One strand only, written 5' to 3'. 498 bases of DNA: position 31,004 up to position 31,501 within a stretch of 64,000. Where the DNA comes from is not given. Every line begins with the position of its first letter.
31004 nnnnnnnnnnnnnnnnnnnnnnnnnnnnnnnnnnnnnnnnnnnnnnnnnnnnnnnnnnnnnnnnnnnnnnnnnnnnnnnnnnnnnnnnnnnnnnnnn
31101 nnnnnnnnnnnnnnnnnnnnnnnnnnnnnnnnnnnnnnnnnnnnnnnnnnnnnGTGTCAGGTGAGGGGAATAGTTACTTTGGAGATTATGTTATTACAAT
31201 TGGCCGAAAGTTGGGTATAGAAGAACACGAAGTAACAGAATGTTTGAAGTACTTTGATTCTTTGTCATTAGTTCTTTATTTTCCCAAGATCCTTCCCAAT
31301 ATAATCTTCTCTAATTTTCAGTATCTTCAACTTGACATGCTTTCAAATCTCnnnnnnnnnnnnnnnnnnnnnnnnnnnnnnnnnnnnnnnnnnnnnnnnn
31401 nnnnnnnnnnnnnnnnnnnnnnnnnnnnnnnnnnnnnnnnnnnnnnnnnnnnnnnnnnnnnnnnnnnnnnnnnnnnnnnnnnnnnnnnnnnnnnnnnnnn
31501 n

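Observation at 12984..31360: Cluster of death-fold and Roc-COR GTPase gene fragments suggests an innate-immunity/apoptosis-type locus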

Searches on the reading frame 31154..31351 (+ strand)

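Call 9: search_protein_families(library=pfam, max_evalue=1, proteins=[window:31154-31351:+])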
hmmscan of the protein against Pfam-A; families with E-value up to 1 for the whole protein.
seq(66 aa): 1 family
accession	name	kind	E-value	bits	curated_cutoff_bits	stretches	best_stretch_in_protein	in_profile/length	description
PF22451.2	NirdL-like_HTH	-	0.03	14.3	27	1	16-33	22-39/47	Siroheme decarboxylase NirDL-like HTH domain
